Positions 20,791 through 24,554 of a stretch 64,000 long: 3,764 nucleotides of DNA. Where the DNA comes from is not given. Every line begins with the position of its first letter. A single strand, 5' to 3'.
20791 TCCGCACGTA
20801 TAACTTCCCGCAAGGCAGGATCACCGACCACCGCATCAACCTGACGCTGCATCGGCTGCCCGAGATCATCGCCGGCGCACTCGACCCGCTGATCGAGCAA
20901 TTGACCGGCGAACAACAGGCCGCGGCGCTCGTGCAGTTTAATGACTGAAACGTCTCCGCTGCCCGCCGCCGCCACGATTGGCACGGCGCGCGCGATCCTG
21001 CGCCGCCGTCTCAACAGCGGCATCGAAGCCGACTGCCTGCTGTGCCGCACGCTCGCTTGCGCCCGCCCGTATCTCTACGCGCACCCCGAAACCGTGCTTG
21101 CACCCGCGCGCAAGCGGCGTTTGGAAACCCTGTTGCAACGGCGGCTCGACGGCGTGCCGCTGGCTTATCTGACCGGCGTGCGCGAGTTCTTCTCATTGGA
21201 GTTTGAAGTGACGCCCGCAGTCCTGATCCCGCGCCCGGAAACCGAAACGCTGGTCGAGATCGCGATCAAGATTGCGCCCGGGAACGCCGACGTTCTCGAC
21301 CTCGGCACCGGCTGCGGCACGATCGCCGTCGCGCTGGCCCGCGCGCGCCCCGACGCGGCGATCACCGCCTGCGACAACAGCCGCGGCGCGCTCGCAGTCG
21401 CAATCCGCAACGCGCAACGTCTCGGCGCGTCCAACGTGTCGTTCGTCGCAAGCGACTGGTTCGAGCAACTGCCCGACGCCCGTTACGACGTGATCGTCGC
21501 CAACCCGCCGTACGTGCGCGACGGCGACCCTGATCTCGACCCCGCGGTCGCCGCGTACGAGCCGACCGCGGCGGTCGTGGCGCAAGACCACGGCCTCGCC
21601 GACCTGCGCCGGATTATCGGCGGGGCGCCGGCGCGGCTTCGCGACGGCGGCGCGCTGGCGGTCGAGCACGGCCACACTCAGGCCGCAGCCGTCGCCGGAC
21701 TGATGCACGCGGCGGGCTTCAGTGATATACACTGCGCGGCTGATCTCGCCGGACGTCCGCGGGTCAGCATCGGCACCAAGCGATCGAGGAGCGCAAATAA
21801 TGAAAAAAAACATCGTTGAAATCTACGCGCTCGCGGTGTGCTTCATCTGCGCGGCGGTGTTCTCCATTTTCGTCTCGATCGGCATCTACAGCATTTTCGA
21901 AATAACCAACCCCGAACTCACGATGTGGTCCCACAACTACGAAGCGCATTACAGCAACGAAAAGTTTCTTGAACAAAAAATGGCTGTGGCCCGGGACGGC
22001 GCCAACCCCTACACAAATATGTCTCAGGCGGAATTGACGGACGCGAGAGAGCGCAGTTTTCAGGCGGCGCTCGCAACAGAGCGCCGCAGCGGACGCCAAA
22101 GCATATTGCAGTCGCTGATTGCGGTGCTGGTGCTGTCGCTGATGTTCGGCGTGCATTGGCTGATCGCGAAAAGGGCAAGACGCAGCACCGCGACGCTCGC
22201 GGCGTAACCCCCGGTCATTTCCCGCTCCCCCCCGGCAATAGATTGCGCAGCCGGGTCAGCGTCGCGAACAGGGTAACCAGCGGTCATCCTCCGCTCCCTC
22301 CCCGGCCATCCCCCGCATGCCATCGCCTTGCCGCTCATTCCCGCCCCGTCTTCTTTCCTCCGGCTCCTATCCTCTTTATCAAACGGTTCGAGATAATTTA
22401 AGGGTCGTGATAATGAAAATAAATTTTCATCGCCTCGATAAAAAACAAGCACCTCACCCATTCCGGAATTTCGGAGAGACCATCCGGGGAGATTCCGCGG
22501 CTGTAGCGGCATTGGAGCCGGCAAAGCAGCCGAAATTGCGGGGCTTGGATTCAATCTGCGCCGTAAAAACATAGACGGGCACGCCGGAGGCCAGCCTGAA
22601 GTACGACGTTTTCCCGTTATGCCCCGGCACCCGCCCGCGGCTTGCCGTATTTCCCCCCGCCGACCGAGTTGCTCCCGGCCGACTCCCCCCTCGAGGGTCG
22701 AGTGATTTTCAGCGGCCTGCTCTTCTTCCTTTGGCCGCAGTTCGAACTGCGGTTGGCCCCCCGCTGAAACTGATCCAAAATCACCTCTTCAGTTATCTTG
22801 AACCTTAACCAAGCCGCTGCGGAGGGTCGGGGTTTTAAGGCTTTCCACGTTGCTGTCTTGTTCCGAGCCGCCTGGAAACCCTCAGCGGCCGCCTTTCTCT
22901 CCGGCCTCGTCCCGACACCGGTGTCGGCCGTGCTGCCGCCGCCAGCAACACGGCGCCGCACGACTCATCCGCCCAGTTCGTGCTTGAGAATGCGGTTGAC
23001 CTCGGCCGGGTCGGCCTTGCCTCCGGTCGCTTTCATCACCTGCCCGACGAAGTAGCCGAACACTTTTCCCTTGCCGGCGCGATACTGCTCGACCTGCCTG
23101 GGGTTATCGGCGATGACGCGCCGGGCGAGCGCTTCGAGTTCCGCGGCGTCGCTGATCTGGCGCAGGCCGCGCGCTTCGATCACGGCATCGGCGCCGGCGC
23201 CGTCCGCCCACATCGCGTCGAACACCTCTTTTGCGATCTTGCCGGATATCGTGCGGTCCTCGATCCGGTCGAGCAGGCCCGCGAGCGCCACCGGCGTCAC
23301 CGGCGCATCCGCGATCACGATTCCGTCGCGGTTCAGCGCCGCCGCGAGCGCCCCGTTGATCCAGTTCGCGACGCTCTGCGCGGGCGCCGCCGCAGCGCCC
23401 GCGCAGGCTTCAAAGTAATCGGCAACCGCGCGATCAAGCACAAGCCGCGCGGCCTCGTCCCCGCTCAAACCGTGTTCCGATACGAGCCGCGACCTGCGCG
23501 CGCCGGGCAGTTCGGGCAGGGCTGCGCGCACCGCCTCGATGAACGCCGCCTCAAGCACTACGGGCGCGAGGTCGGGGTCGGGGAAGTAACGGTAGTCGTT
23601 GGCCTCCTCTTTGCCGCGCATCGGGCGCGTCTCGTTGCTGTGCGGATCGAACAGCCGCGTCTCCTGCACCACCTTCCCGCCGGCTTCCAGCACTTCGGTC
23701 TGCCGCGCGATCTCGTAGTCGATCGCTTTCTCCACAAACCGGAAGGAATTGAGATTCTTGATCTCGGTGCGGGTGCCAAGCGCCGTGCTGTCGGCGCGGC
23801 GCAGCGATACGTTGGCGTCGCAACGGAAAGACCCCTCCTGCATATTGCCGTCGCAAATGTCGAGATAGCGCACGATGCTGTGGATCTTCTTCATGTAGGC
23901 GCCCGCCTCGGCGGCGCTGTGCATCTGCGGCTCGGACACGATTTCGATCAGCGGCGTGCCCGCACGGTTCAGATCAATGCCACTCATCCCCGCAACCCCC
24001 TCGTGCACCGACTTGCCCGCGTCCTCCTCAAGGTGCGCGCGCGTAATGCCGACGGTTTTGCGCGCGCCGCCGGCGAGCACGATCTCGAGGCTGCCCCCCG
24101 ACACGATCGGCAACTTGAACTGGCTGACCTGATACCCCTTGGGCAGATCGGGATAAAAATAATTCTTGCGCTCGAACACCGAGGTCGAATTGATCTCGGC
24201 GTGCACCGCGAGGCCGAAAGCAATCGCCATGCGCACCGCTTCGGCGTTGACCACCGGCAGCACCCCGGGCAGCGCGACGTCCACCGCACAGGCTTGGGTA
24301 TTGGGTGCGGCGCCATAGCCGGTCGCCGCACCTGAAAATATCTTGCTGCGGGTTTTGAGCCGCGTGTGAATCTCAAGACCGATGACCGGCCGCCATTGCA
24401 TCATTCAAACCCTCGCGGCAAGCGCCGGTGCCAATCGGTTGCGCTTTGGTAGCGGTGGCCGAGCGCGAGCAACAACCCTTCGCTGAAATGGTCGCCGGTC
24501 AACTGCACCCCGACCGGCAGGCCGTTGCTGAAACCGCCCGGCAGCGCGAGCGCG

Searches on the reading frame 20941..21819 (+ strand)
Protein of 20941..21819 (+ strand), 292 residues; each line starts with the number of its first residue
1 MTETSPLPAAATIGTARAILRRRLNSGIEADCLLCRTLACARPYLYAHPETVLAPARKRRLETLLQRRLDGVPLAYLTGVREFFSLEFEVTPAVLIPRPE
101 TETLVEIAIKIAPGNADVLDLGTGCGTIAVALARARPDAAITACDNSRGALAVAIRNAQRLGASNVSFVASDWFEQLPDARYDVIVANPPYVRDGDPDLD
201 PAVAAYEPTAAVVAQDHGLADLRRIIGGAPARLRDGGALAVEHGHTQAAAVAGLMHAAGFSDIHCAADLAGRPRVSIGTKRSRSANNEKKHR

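Call 8: search_protein_families(library=pfam, proteins=[window:20941-21819:+], max_evalue=0.01)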
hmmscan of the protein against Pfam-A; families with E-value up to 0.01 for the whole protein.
window:20941-21819:+ (292 aa): 17 families
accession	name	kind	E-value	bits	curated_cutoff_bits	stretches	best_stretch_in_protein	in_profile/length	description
PF05175.20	MTS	-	3.4e-19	69.5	23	1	115-196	32-113/170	Methyltransferase small domain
PF13847.12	Methyltransf_31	-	4.4e-16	59.3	27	1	115-247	4-115/145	Methyltransferase domain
PF17827.6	PrmC_N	-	4e-13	50.1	23.4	1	16-79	6-71/71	PrmC N-terminal domain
PF13649.12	Methyltransf_25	-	4.7e-11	43.7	27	1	118-188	1-71/97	Methyltransferase domain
PF08242.18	Methyltransf_12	-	3.3e-07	31.4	30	1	119-188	1-72/98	Methyltransferase domain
PF06325.19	PrmA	-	7.7e-07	29.3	22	1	114-188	161-233/296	Ribosomal protein L11 methyltransferase (PrmA)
PF08241.18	Methyltransf_11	-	8.6e-06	26.7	21.2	1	119-188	1-67/95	Methyltransferase domain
PF01170.24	UPF0020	-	9.7e-06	25.9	22.3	1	131-192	69-132/197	RMKL-like, methyltransferase domain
PF02390.23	Methyltransf_4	-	2.8e-05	24.1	24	1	117-179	4-66/173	Putative methyltransferase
PF24675.1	NpmA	-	8.3e-05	22.4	60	1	116-184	25-96/214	16S rRNA (adenine(1408)-N(1))-methyltransferase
PF10294.15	Methyltransf_16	-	0.00013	22.2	21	1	115-186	47-125/174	Lysine methyltransferase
PF01135.25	PCMT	-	0.00017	21.8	20.3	1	109-186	69-147/210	Protein-L-isoaspartate(D-aspartate) O-methyltransferase (PCMT)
PF13489.12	Methyltransf_23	-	0.00019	21.6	27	1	112-263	20-162/164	Methyltransferase domain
PF03602.21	Cons_hypoth95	-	0.00069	19.8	24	1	115-194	42-126/182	Conserved hypothetical protein 95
PF12847.13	Methyltransf_18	-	0.0019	18.7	27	1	107-186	8-87/151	Methyltransferase domain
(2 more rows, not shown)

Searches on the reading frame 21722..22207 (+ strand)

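Call 8: search_protein_families(library=pfam, proteins=[window:21722-22207:+], max_evalue=0.01)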
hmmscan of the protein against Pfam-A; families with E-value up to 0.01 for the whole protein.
window:21722-22207:+ (161 aa): 1 family
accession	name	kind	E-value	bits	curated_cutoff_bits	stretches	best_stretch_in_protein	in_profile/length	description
PF13858.11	DUF4199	-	0.00046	21.1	32.3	1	36-143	66-160/165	Protein of unknown function (DUF4199)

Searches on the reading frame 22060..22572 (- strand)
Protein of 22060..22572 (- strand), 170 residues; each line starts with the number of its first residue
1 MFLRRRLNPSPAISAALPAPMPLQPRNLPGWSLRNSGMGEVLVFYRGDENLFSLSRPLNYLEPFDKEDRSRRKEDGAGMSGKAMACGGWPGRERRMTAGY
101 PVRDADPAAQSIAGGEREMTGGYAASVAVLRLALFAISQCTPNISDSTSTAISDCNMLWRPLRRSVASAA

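Call 8: search_protein_families(library=pfam, proteins=[window:22060-22572:-], max_evalue=0.01)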
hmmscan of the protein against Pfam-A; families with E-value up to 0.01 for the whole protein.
window:22060-22572:- (170 aa): 0 families

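Call 68: search_protein_families(library=ncbifam, proteins=[window:22060-22572:-], max_evalue=0.1)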
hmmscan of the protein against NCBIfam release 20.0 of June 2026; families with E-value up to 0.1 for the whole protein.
window:22060-22572:- (170 aa): 0 families

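Call 69: search_protein_families(library=phrogs, proteins=[window:22060-22572:-], max_evalue=0.1)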
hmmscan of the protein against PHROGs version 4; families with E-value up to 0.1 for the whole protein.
window:22060-22572:- (170 aa): 0 families

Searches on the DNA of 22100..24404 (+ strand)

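Call 4: search_rna_families(source=window, start=22100, end=23100, threshold=evalue, max_evalue=10, show_alignments=4)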
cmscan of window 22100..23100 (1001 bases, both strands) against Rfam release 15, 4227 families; matches with E-value up to 10: 6.
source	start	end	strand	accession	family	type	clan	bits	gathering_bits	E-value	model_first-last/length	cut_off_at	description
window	22920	22962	-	RF01791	F6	Gene; sRNA;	-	20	46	1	1-57/57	no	F6 TB sRNA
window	22402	22435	+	RF01422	snoR116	Gene; snRNA; snoRNA; CD-box;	-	19.5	47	0.8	1-86/86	no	small nucleolar RNA snoR116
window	22892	22938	-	RF03006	M23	Gene; sRNA;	-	16.8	41.2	3.3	1-53/53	no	M23 RNA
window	22929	22952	-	RF03131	L25-Gammaproteobacteria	Cis-reg; leader;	-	16.4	34.1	2.3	1-26/26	no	L25-Gammaproteobacteria ribosomal protein leader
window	22379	22454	+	RF00522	PreQ1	Cis-reg; riboswitch;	-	15.1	39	4.1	1-45/45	no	PreQ1 (pre queuosine) riboswitch aptamer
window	22250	22294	-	RF00282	SNORD48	Gene; snRNA; snoRNA; CD-box;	-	13.8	36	3.8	1-63/63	no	Small nucleolar RNA SNORD48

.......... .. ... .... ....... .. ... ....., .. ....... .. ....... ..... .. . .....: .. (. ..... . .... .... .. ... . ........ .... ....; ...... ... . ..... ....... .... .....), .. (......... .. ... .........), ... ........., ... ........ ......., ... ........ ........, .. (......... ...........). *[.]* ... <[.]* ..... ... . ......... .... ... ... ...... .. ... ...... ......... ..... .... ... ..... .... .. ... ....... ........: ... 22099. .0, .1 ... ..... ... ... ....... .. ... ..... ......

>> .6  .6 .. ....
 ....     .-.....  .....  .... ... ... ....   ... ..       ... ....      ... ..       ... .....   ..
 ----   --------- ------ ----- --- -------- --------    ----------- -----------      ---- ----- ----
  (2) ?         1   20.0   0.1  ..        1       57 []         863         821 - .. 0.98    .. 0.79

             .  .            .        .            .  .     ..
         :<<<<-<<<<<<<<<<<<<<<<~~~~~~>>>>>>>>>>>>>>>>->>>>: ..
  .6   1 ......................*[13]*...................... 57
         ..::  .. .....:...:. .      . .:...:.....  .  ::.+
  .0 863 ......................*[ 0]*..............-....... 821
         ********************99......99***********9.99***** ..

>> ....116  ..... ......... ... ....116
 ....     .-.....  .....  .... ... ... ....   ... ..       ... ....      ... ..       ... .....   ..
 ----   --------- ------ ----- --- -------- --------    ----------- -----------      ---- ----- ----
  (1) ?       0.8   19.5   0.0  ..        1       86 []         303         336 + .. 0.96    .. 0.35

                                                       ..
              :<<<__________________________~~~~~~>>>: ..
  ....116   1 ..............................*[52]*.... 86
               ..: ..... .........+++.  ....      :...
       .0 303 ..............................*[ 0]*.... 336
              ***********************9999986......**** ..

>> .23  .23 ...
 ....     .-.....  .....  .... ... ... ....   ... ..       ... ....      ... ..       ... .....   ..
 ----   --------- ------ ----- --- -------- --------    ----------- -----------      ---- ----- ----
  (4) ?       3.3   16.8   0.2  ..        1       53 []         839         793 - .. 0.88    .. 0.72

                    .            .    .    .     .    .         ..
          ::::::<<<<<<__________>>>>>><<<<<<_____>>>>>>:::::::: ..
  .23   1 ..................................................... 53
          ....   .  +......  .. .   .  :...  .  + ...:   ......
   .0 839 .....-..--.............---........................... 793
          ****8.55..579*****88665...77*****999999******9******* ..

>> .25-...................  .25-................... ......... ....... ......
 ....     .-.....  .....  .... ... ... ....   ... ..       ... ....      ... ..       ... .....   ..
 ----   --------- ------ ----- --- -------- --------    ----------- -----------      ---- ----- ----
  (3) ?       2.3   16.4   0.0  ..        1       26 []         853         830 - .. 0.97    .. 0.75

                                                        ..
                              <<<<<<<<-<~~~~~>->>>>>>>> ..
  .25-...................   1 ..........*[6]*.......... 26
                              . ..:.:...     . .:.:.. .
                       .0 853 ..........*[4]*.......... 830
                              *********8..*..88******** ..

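Call 39: search_dna_similar(query=window:22208-22964:+, collection=plasmids, mode=distant, max_rows=8, max_evalue=0.001)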
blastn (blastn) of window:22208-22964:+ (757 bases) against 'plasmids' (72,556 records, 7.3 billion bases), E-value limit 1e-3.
No match.

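Call 40: search_dna_similar(query=window:22208-22964:+, collection=phages, mode=distant, max_rows=8, max_evalue=0.001)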
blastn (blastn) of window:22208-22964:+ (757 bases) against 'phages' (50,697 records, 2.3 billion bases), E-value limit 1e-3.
No match.

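Call 59: search_rna_families(source=window, start=22740, end=22970, threshold=evalue, max_evalue=10, show_alignments=0)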
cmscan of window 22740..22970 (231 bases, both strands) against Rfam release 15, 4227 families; matches with E-value up to 10: 7.
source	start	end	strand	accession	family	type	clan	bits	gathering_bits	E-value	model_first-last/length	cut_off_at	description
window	22920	22962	-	RF01791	F6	Gene; sRNA;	-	20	46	0.23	1-57/57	no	F6 TB sRNA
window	22892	22938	-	RF03006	M23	Gene; sRNA;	-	16.8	41.2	0.77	1-53/53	no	M23 RNA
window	22912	22953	-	RF03132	L17-Actino-Proteobacteria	Cis-reg; leader;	-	16.6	34.9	4.7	1-56/56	no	L17-Actino-Proteobacteria ribosomal protein leader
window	22929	22952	-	RF03131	L25-Gammaproteobacteria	Cis-reg; leader;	-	16.4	34.1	0.54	1-26/26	no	L25-Gammaproteobacteria ribosomal protein leader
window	22841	22879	+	RF01350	CRISPR-DR41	Gene; CRISPR;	-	13.8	36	6.3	1-29/29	no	CRISPR RNA direct repeat element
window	22765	22809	-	RF01813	rdlD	Gene; antitoxin;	-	12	50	8.6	1-66/66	no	rdlD antitoxin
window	22875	22947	+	RF02791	CcsR1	Gene; sRNA;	-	10.7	65.3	4.4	1-83/83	no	Conserved CCUCCUCCC motif stress-induced RNA 1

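Call 62: search_rna_families(sources=[L081, L082, L083, L084, L085, L086, L087, L088, L089, L090], threshold=gathering)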
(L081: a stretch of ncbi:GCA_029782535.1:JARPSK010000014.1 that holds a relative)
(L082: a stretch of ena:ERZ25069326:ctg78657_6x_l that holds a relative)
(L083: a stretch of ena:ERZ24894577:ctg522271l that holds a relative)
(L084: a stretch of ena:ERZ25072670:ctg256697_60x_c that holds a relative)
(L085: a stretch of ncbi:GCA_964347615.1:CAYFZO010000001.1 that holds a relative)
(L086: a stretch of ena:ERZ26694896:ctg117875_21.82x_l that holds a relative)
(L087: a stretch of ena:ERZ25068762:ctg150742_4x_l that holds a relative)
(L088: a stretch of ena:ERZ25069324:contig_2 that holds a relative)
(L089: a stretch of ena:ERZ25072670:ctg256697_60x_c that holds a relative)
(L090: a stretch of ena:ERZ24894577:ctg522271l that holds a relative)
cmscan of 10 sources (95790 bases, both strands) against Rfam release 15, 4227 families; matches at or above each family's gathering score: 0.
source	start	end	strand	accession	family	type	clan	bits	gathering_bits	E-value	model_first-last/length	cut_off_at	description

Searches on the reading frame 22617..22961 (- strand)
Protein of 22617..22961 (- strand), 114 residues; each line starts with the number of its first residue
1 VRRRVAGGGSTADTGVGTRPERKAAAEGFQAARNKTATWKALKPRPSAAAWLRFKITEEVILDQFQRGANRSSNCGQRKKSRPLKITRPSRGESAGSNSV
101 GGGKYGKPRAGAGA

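Call 8: search_protein_families(library=pfam, proteins=[window:22617-22961:-], max_evalue=0.01)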
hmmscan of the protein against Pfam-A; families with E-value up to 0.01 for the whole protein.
window:22617-22961:- (114 aa): 0 families

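Call 68: search_protein_families(library=ncbifam, proteins=[window:22617-22961:-], max_evalue=0.1)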
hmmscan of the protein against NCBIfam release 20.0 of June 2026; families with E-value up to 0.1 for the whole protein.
window:22617-22961:- (114 aa): 0 families

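Call 69: search_protein_families(library=phrogs, proteins=[window:22617-22961:-], max_evalue=0.1)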
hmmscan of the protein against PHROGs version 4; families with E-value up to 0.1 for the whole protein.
window:22617-22961:- (114 aa): 0 families

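Call 77: search_protein_representatives(protein=window:22617-22961:-)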
Query: 114 residues. Proteins with E-value up to 0.001 (for the whole library): 1; up to 1e-10: 0; up to 1e-30: 0. The best 1 are listed.
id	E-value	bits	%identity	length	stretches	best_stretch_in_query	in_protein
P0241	2.7e-04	38.2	28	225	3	52-109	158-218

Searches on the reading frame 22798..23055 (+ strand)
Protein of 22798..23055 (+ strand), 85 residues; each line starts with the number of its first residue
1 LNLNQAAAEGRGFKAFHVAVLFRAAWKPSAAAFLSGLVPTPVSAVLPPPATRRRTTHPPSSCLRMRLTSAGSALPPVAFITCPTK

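Call 68: search_protein_families(library=ncbifam, proteins=[window:22798-23055:+], max_evalue=0.1)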
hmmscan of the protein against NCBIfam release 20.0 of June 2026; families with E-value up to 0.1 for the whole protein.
window:22798-23055:+ (85 aa): 1 family
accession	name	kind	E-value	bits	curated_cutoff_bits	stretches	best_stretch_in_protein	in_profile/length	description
NF033761.1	gliding_GltJ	equivalog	0.031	13.3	450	1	23-53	253-283/671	adventurous gliding motility protein GltJ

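Call 69: search_protein_families(library=phrogs, proteins=[window:22798-23055:+], max_evalue=0.1)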
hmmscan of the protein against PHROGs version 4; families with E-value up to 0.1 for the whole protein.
window:22798-23055:+ (85 aa): 0 families
